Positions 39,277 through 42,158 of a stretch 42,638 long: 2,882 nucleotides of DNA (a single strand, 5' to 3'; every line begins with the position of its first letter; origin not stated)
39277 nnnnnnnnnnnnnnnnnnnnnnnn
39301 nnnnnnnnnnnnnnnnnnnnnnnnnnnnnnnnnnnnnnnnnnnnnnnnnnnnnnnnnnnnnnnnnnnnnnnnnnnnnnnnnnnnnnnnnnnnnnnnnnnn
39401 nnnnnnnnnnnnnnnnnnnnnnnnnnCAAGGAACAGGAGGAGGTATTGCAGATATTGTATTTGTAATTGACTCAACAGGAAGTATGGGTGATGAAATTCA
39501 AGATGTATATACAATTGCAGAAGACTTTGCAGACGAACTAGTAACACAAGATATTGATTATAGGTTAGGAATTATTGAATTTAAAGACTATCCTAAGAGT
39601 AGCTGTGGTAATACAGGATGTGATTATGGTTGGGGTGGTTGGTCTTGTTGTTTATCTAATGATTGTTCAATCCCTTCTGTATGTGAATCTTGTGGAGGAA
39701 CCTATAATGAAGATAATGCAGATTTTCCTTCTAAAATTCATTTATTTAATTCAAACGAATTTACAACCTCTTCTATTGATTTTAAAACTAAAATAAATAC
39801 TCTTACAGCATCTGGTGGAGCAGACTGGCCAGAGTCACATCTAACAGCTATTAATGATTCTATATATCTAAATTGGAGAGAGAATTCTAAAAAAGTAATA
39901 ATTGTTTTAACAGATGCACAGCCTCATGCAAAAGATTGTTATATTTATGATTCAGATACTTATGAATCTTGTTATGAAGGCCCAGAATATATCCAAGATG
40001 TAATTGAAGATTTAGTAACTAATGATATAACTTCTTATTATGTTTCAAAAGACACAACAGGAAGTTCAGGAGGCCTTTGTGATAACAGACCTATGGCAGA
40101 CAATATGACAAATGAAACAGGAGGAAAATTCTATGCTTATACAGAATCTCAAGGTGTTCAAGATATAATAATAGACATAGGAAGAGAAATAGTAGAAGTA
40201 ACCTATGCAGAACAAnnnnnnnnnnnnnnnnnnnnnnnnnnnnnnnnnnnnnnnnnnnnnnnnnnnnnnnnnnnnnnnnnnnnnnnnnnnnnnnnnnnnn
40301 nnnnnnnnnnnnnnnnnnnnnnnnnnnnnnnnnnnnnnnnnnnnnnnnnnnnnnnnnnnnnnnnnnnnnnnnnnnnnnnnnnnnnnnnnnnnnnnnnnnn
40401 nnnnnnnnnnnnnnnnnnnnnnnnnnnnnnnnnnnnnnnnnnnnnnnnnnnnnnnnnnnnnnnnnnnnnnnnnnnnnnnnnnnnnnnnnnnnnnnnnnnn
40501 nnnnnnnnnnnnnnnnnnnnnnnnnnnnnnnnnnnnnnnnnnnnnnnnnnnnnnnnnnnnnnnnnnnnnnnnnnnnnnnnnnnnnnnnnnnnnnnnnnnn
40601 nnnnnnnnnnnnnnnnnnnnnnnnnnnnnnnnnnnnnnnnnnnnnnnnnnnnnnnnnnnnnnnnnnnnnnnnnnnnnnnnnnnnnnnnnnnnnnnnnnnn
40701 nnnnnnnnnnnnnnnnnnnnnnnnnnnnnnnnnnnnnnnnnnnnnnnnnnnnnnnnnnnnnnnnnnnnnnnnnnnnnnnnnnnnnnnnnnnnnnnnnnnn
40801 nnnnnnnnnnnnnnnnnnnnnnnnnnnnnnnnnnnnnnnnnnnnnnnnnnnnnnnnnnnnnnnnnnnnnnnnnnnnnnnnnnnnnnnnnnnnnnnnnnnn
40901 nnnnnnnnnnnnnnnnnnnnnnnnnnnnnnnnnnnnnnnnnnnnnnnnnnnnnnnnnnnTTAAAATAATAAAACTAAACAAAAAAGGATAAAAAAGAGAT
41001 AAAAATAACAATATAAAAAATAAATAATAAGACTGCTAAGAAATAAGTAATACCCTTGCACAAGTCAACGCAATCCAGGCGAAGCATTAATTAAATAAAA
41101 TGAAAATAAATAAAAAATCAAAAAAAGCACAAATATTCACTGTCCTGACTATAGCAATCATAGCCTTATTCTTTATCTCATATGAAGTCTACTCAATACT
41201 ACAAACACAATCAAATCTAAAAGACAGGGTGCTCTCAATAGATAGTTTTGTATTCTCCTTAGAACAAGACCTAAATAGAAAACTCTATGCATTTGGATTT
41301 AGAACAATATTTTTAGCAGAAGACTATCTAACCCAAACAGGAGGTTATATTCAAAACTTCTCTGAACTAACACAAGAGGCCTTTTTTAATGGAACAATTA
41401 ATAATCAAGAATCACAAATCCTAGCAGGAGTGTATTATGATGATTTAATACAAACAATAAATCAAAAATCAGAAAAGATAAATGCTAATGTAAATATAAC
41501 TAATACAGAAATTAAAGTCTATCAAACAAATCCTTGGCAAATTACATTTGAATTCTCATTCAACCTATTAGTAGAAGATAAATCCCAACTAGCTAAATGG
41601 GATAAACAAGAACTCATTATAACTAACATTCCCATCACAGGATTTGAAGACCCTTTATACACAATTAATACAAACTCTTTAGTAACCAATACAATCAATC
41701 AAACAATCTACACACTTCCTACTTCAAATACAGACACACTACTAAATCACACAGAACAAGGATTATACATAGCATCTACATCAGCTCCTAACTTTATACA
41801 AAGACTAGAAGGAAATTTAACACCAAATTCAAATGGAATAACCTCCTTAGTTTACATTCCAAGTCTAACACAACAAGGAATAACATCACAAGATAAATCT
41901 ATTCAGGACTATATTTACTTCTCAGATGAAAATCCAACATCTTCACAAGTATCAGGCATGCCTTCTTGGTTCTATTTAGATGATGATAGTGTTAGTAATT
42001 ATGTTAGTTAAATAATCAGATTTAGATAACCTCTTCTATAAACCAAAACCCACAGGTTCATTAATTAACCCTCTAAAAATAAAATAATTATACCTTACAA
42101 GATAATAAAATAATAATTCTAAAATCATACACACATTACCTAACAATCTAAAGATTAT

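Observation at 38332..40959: ~875-aa pilin-anchored vWA/MIDAS protein with a Cys-rich insertion: candidate tip adhesin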

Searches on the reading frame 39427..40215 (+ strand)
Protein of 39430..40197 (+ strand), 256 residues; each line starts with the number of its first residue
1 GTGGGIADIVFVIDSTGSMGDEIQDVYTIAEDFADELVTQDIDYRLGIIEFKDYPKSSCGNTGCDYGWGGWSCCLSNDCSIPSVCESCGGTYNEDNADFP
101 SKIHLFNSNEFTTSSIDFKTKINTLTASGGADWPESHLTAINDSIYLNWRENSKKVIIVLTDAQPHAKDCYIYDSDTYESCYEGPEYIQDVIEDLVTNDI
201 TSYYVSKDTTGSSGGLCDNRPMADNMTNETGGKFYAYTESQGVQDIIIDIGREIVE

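Call 34: find_homologous_proteins(query=window:39430-40197:+, max_evalue=0.001)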
Query seq(256 aa) (256 aa): 9 proteins with E <= 0.001 among 714 candidates.
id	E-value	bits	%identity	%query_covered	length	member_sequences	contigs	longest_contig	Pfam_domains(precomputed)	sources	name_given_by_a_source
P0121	1.8e-55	207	44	97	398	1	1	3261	PF00092.35,PF25106.2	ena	-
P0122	1.8e-42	164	38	98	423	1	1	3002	PF00092.35,PF25106.2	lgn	-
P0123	2.7e-40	157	37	96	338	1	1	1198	PF25106.2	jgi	-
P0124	1.9e-39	154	39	91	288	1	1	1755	-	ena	-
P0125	1.8e-37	148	38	97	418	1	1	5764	PF00092.35,PF25106.2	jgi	jgi:hypothetical protein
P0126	2.6e-8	52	29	63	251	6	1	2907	-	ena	-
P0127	7.5e-7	47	29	75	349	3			-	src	-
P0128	2.2e-5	42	27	62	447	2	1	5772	PF00092.35,PF25106.2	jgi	jgi:hypothetical protein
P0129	9.6e-4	37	23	97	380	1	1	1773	PF25106.2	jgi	jgi:hypothetical protein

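Call 51: search_protein_families(library=ncbifam, proteins=[P0121], max_evalue=0.1)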
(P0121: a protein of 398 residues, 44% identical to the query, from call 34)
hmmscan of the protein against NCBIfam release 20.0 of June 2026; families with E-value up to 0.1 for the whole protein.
P0121 (398 aa): 3 families
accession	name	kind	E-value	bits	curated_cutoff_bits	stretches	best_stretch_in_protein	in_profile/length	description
NF033765.2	gliding_CglD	equivalog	0.00086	17.2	400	1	106-150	645-689/1124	adventurous gliding motility lipoprotein CglD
NF049893.1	spr0155_permease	equivalog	0.025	14.9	120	0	32-113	8-90/165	ABC transporter permease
NF038218.1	IcmG_DotF_IVB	equivalog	0.096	12.3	200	0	18-76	38-98/266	type IVB secretion system protein IcmG/DotF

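Call 53: search_protein_representatives(alignment_id=A3)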
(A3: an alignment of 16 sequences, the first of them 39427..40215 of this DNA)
Query: 16 sequences, 247 profile positions. Proteins with E-value up to 0.001 (for the whole library): 13590; up to 1e-10: 3567; up to 1e-30: 80. The best 150 are listed.
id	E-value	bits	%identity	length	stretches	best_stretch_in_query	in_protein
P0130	3.3e-167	570.3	-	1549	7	4-143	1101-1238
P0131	1.5e-111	388.0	-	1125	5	4-143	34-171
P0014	6.1e-108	376.2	-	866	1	2-247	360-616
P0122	1.5e-91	322.5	-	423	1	4-247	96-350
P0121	1.7e-87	309.2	-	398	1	4-245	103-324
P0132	1.6e-84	299.5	-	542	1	5-247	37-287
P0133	1.9e-84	299.2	-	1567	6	4-133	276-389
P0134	2.4e-82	292.3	-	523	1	5-243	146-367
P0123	2.3e-81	289.1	-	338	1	3-237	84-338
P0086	1.0e-80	287.0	-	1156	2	74-247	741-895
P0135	2.2e-80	285.9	-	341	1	4-243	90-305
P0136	1.7e-77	276.5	-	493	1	6-244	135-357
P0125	3.7e-76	272.1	-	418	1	5-246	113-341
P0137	9.8e-75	267.4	-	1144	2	69-247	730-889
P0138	1.4e-74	266.9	-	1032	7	4-145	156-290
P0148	1.2e-66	241.0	-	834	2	72-241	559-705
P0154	1.4e-62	227.6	-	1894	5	4-236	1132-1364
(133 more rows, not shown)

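Call 56: search_protein_families(library=pfam, proteins=[P0121, P0132, P0134, P0130], max_evalue=0.01)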
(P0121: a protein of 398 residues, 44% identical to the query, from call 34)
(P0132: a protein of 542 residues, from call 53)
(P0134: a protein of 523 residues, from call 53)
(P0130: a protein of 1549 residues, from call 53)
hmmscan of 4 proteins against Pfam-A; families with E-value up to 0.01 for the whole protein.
P0121 (398 aa): 3 families
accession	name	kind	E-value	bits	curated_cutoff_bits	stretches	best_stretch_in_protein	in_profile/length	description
PF25106.1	VWA_4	-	9.1e-09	35.5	27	1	108-211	2-90/169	von Willebrand factor A domain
PF00092.34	VWA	-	3.1e-06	28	23.8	1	107-234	1-117/174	von Willebrand factor type A domain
PF13519.12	VWA_2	-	0.003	18.6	27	1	108-158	1-53/107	von Willebrand factor type A domain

P0132 (542 aa): 4 families
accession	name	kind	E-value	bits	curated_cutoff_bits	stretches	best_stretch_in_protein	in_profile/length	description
PF25106.1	VWA_4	-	9.4e-10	38.7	27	1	41-166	2-109/169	von Willebrand factor A domain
PF00092.34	VWA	-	7.8e-09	36.4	23.8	1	40-164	1-116/174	von Willebrand factor type A domain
PF00362.24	Integrin_beta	-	5e-07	30.1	24.8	1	39-165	6-149/248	Integrin beta chain VWA domain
PF13519.12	VWA_2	-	9.5e-05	23.4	27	1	42-161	2-106/107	von Willebrand factor type A domain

P0134 (523 aa): 4 families
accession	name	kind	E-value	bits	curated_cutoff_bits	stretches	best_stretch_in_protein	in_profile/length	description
PF25106.1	VWA_4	-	2.1e-09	37.6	27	2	217-271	54-105/169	von Willebrand factor A domain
PF00092.34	VWA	-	5.9e-07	30.3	23.8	1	149-272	1-115/174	von Willebrand factor type A domain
PF00362.24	Integrin_beta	-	0.00022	21.5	24.8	1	149-275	7-151/248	Integrin beta chain VWA domain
PF13519.12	VWA_2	-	0.005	17.9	27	1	150-196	1-49/107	von Willebrand factor type A domain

P0130 (1549 aa): 9 families
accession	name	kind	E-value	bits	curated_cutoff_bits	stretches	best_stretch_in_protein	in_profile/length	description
PF25106.1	VWA_4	-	1.1e-67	227.3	27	7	274-412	2-121/169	von Willebrand factor A domain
PF00092.34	VWA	-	3.6e-65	219.9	23.8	6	693-872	1-167/174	von Willebrand factor type A domain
PF13519.12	VWA_2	-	9.1e-36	123.2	27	4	274-391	1-106/107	von Willebrand factor type A domain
PF00362.24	Integrin_beta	-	3.1e-31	109.4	24.8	1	892-1013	6-146/248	Integrin beta chain VWA domain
PF13768.12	VWA_3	-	7e-08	33.1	27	0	273-417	2-135/155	von Willebrand factor type A domain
PF20782.3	TssR_VWA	-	3.3e-07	30.1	25.7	0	271-319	47-97/304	TssR protein VWA domain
PF24909.1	vWA_SIBA-E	-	1e-06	28.9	27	0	889-940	33-84/284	Integrin beta-like protein A-E, vWA-like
PF19266.4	CIS_tube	-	0.00023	21.4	27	0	889-923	60-97/158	Contractile injection system tube protein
PF11265.14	Med25_VWA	-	0.00045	20.4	21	0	1331-1350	3-22/213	Mediator complex subunit 25 von Willebrand factor type A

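Call 74: list_cluster_members(proteins=[P0121, P0122, P0132, P0134, P0136, P0130, P0133, P0148, P0154, P0086])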
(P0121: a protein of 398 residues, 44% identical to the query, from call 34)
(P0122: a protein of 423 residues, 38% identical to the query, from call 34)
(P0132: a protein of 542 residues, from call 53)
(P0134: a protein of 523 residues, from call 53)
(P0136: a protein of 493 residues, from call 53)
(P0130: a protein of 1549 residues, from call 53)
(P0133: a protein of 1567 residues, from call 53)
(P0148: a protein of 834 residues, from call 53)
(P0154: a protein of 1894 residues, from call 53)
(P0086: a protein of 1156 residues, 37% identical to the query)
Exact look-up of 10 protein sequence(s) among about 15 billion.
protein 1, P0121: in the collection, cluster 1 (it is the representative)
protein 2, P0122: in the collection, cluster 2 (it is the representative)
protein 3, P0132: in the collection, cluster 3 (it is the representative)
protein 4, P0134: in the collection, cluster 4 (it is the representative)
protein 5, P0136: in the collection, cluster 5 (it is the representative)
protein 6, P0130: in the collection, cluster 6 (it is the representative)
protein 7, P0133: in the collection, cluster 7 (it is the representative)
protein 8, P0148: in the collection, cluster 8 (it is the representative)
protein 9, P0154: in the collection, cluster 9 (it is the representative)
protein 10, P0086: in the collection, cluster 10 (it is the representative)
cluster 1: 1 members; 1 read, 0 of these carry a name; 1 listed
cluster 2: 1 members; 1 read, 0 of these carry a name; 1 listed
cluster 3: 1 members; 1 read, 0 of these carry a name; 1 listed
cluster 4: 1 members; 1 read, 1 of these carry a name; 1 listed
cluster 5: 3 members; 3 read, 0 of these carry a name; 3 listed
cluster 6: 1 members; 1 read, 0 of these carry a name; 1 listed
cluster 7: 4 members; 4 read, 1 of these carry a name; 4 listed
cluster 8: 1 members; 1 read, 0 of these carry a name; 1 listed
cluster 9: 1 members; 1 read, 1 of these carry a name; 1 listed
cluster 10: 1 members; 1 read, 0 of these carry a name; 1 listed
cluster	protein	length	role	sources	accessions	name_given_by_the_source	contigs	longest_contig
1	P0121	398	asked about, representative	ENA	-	-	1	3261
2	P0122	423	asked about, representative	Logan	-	-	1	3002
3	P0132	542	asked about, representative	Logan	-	-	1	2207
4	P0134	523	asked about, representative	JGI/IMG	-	hypothetical protein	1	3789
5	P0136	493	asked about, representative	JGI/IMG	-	-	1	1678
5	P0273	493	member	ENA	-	-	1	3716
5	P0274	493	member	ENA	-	-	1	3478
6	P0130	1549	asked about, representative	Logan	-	-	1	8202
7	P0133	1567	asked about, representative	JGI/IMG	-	-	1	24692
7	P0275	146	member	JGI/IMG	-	hypothetical protein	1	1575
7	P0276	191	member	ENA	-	-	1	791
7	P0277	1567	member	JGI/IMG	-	-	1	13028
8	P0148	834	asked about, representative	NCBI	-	-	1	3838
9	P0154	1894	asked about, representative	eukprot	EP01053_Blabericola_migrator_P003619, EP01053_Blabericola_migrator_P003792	 ...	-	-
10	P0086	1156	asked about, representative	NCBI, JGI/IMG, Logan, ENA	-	-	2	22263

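Call 75: find_encoding_contigs(protein=P0125, flank=6000, max_places=2)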
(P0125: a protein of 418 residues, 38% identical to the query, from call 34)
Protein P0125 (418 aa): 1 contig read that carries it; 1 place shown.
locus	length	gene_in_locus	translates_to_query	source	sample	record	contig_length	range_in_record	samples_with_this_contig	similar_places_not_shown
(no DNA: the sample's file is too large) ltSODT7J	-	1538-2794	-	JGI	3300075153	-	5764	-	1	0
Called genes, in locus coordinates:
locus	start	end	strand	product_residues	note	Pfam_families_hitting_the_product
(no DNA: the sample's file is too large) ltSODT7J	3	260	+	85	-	?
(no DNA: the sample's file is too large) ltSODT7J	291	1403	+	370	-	PF00579:tRNA-synt_1b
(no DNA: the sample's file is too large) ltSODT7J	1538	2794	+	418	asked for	PF00092:VWA (weak), PF25106:VWA_4 (faint)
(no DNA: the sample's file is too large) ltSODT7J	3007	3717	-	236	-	PF06745:ATPase, PF13481:AAA_25 (weak), PF23442:DUF7125 (weak)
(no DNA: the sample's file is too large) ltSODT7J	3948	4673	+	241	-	-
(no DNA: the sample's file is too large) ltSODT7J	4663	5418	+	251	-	-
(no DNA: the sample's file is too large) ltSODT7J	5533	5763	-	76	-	?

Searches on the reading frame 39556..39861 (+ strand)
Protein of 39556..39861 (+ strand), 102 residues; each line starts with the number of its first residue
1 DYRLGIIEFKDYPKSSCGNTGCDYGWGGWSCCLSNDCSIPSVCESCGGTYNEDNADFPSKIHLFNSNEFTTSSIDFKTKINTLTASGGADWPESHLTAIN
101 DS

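Call 66: find_related_loci(query=window:39556-39861:+, collection=metagenome_contigs, flank=4000)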
Query seq(102 aa) (102 aa) in metagenome_contigs; peptide patterns used: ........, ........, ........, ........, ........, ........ (x = any residue, [..] = any of these).
176 stretches matched a pattern; 1 encode a relative of the query (tblastn E <= 1e-3); 1 distinct loci.
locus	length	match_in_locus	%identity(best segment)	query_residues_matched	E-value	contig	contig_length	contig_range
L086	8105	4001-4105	60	68-102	3e-11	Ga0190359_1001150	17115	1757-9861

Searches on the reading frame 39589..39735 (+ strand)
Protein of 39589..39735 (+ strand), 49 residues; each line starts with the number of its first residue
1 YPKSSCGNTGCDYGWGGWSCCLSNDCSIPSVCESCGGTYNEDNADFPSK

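Call 64: search_protein_families(library=pfam, proteins=[window:39589-39735:+], max_evalue=10)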
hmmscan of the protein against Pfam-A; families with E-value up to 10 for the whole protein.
seq(49 aa): 1 family
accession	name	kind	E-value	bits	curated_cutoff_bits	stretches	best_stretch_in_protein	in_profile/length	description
PF05191.20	ADK_lid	-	0.027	14.8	26.6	1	31-43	3-14/36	Adenylate kinase, active site lid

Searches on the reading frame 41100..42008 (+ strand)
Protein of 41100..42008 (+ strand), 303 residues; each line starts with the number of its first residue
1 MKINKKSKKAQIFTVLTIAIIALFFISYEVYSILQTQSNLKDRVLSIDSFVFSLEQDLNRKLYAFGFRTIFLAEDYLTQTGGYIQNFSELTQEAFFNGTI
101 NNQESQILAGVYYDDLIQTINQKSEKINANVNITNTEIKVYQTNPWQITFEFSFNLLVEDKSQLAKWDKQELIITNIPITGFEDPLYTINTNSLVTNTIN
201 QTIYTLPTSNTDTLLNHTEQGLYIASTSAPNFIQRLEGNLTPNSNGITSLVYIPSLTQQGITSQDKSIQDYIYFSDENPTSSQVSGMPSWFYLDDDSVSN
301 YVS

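Call 5: search_protein_families(library=pfam, proteins=[window:41100-42008:+], max_evalue=0.1)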
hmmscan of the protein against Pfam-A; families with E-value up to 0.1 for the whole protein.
window:41100-42008:+ (303 aa): 0 families

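Call 51: search_protein_families(library=ncbifam, proteins=[window:41100-42008:+], max_evalue=0.1)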
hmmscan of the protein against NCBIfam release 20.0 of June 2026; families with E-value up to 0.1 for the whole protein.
window:41100-42008:+ (303 aa): 0 families

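Call 93: search_solved_structures(query=A5, max_evalue=5)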
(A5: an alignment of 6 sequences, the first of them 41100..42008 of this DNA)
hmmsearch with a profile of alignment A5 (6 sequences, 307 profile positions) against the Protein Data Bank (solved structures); distinct sequences matched with E-value up to 5: 0.
